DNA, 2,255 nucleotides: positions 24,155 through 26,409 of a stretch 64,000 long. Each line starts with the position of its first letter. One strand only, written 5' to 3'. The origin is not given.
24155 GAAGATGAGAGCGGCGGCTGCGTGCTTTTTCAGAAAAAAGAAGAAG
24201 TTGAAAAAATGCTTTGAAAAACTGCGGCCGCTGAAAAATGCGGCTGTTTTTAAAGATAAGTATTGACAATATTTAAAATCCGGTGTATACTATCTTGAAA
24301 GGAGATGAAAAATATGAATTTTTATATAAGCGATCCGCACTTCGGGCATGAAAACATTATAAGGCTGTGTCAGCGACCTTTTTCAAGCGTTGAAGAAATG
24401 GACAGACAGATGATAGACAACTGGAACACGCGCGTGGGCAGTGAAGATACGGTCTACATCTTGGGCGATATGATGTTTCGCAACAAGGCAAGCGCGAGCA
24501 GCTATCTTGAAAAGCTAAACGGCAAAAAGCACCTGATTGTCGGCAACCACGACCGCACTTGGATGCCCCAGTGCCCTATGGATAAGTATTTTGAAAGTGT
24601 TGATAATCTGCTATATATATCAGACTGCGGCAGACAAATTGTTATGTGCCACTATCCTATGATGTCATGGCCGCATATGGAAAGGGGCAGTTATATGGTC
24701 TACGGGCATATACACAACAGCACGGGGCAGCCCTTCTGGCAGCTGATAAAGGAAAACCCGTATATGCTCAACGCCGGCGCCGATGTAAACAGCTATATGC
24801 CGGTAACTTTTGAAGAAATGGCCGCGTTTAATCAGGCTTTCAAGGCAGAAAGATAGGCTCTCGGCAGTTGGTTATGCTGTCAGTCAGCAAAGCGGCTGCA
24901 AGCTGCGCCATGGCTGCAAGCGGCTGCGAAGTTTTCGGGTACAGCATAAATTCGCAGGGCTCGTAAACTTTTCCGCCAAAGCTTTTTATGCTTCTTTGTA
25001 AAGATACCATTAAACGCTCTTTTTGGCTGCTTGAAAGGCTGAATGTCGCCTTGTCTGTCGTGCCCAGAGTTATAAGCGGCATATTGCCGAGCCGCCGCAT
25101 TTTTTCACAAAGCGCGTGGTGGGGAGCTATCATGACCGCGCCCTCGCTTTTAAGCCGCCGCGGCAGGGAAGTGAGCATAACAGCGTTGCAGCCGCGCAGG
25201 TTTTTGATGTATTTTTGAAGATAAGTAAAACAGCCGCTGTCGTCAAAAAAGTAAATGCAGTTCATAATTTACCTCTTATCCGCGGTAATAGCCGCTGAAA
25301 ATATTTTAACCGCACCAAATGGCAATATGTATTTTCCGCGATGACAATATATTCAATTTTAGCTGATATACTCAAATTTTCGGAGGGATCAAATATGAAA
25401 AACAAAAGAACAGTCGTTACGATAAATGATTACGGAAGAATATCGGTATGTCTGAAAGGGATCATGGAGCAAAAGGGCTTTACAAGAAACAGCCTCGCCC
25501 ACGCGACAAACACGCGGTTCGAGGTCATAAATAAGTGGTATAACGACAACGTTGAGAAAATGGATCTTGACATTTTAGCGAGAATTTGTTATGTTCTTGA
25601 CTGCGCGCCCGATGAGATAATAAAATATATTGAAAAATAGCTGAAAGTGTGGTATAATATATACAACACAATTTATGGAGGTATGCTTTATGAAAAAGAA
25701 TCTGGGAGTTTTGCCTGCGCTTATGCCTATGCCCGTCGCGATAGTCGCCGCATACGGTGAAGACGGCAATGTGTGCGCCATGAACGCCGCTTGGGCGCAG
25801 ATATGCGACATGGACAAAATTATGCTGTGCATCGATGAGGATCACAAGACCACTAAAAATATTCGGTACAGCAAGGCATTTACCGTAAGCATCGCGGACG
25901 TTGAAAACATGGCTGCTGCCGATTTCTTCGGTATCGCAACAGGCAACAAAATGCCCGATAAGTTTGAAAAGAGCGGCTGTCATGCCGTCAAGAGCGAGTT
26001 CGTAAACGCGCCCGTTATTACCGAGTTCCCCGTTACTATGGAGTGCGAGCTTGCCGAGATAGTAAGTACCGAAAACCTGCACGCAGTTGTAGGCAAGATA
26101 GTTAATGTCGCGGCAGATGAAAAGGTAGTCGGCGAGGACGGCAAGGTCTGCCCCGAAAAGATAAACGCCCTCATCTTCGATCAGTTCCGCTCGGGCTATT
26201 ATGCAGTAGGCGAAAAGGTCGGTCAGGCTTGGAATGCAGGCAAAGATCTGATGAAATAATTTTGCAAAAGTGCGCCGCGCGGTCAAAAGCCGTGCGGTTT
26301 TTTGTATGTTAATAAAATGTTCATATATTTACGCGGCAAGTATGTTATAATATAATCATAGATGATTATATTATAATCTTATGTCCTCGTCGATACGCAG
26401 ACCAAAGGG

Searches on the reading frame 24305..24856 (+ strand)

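Call 9: search_protein_families(library=pfam, proteins=[window:24305-24856:+], max_evalue=0.001)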
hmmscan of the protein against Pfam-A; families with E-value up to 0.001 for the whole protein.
window:24305-24856:+ (183 aa): 2 families
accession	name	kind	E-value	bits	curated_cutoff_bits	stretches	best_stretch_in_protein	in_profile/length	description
PF12850.12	Metallophos_2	-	7.3e-05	23.3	27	1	34-140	13-120/154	Calcineurin-like phosphoesterase superfamily domain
PF00149.33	Metallophos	-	9e-05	23.4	21.5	1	8-107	6-104/191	Calcineurin-like phosphoesterase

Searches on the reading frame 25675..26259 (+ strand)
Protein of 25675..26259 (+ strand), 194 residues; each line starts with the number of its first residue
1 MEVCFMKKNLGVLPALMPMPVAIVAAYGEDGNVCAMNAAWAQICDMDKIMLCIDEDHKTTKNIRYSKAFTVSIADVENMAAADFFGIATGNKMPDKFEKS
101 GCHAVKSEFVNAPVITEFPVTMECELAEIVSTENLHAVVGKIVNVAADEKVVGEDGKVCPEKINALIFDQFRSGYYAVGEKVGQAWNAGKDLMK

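Call 9: search_protein_families(library=pfam, proteins=[window:25675-26259:+], max_evalue=0.001)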
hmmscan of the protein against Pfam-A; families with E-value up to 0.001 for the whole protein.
window:25675-26259:+ (194 aa): 1 family
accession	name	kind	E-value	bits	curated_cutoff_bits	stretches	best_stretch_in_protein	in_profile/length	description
PF01613.24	Flavin_Reduct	-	8.3e-19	68.6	27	1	17-152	4-138/153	Flavin reductase like domain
